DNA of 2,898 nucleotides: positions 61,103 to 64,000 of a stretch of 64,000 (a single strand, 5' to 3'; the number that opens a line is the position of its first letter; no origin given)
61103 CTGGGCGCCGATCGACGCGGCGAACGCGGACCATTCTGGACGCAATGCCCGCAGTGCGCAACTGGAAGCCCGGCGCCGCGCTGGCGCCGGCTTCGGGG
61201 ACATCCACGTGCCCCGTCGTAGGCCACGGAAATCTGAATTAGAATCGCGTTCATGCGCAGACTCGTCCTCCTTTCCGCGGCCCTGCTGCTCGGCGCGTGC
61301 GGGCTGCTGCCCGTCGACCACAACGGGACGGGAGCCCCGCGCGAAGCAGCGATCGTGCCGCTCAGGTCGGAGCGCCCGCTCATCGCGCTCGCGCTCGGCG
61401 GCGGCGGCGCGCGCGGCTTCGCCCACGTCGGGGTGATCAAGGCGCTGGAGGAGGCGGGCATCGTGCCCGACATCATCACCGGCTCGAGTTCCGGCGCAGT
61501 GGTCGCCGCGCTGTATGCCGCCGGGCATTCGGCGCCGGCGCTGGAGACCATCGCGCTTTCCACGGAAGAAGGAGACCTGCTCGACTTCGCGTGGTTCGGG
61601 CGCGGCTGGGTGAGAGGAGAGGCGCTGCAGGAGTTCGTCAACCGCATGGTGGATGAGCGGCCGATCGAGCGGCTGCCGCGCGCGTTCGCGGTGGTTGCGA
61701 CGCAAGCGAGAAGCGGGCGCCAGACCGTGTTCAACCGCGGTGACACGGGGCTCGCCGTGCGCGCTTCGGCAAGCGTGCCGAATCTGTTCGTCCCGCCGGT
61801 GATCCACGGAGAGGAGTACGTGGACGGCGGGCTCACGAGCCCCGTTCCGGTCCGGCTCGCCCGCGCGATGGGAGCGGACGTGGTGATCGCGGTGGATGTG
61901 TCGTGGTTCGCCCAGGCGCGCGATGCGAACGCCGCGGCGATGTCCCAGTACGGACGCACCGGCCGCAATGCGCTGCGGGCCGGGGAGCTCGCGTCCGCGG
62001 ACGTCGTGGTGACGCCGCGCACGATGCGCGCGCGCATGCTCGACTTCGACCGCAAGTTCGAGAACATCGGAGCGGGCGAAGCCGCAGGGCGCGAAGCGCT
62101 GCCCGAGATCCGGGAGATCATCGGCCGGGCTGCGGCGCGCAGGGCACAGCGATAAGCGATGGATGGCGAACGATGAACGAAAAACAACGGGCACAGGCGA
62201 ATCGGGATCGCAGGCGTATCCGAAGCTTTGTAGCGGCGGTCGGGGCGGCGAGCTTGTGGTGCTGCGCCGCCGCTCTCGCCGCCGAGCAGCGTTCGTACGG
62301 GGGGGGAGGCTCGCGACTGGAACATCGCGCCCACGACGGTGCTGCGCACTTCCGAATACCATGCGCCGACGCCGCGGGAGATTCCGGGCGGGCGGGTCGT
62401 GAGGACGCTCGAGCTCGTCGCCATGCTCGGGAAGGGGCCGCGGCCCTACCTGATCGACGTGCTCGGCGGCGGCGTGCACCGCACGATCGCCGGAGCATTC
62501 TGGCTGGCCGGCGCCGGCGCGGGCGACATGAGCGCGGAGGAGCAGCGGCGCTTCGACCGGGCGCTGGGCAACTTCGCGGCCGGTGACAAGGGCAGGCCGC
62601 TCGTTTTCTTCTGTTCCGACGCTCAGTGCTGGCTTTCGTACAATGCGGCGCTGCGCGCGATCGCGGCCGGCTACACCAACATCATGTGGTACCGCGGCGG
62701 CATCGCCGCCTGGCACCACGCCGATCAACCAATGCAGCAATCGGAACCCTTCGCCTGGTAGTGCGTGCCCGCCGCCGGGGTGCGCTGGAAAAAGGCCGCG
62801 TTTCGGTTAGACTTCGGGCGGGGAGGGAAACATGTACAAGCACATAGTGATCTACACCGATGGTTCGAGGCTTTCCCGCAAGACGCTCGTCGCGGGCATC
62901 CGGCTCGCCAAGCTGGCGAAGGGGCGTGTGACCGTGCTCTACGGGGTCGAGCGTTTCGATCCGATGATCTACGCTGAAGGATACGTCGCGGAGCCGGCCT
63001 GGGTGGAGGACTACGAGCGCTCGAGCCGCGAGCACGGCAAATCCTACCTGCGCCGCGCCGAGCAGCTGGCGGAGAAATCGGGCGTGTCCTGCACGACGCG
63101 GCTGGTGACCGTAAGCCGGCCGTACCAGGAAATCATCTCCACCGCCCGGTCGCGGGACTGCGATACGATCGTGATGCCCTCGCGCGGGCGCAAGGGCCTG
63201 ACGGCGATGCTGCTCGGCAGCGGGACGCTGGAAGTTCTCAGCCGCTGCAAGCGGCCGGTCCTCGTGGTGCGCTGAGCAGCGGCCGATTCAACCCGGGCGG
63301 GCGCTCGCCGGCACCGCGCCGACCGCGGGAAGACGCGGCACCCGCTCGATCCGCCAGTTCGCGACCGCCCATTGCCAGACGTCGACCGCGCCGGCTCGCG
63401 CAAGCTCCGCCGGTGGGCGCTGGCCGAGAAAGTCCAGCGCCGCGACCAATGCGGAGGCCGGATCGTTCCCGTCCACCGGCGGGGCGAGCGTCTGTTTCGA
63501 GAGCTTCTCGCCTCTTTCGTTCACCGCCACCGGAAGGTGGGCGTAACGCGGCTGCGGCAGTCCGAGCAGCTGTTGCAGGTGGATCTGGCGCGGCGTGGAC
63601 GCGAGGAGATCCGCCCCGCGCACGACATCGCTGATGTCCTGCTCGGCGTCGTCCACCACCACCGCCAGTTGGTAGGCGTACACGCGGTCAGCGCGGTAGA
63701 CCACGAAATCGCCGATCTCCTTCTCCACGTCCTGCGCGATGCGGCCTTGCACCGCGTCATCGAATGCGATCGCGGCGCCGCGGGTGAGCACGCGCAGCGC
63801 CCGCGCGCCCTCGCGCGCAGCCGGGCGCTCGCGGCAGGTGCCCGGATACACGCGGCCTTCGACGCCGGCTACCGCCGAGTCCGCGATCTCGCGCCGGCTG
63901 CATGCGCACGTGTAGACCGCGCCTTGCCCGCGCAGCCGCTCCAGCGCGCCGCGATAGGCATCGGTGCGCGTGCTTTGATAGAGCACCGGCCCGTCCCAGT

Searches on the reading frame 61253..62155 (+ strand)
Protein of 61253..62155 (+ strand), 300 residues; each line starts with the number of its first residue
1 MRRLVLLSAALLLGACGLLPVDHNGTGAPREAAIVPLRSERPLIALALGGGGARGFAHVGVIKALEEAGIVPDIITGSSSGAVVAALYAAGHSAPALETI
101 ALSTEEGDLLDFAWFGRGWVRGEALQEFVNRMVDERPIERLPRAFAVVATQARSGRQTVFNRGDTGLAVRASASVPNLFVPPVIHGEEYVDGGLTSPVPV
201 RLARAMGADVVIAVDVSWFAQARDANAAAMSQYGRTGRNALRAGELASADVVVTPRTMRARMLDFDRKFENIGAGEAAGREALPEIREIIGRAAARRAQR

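Call 32: search_protein_families(library=pfam, proteins=[window:61253-62155:+], max_evalue=0.001)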
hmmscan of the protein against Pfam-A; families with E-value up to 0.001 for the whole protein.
window:61253-62155:+ (300 aa): 1 family
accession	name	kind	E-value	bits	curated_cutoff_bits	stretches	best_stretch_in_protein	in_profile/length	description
PF01734.28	Patatin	-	6.6e-34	118.2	27.7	1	46-203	1-190/191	Patatin-like phospholipase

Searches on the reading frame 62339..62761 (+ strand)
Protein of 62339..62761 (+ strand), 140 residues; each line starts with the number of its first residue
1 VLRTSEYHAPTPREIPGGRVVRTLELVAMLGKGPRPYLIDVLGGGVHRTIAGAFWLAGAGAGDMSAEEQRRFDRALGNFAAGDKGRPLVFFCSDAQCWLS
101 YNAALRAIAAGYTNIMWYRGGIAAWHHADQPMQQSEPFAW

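Call 32: search_protein_families(library=pfam, proteins=[window:62339-62761:+], max_evalue=0.001)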
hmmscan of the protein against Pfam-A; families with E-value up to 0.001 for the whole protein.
window:62339-62761:+ (140 aa): 1 family
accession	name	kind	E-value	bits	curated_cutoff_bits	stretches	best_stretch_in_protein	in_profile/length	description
PF00581.25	Rhodanese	-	3.4e-08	34.3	22.2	1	38-127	16-101/102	Rhodanese-like domain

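Call 75: search_protein_families(library=ncbifam, proteins=[window:62339-62761:+], max_evalue=0.001)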
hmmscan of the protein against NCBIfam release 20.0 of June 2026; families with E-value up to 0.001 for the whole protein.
window:62339-62761:+ (140 aa): 4 families
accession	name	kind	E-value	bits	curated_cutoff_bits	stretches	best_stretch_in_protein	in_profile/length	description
TIGR03865.1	PQQ_CXXCW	subfamily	1.2e-34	119.6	128.05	2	47-137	78-167/167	PQQ-dependent catabolism-associated CXXCW motif protein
NF045694.1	seleno_TsoB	exception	2.3e-08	32.6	805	1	70-136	94-160/572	rhodanese/DsbD fusion-like selenoprotein TsoB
NF041203.1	rhodanese_LYCAU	equivalog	0.00011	21.9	115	1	83-134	74-125/126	rhodanese-related (seleno)protein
NF006444.0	PRK08762.1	equivalog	0.00051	18.8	449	0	83-135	67-117/387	molybdopterin-synthase adenylyltransferase MoeB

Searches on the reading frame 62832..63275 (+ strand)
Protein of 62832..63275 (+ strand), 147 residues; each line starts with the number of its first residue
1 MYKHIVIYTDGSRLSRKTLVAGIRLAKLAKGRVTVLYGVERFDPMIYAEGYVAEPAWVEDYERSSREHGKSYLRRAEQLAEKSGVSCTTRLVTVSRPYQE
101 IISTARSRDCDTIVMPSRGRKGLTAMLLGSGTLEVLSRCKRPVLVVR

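Call 32: search_protein_families(library=pfam, proteins=[window:62832-63275:+], max_evalue=0.001)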
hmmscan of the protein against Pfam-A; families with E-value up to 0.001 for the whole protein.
window:62832-63275:+ (147 aa): 1 family
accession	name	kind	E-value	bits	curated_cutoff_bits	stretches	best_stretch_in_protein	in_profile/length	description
PF00582.32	Usp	-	2e-24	87.2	24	1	1-147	1-141/141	Universal stress protein family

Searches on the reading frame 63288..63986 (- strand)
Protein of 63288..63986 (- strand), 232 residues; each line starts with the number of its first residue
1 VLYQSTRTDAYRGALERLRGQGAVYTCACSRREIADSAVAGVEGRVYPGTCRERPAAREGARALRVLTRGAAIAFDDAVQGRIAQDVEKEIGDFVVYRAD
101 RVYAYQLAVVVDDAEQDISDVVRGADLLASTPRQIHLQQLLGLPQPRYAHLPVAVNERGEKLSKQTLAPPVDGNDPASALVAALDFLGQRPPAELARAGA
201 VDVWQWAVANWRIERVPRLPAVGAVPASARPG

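Call 32: search_protein_families(library=pfam, proteins=[window:63288-63986:-], max_evalue=0.001)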
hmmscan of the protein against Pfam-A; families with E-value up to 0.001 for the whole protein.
window:63288-63986:- (232 aa): 1 family
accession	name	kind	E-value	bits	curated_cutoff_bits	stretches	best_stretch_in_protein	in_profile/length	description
PF00749.27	tRNA-synt_1c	-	1e-21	77.6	23.4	1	2-170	72-252/314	tRNA synthetases class I (E and Q), catalytic domain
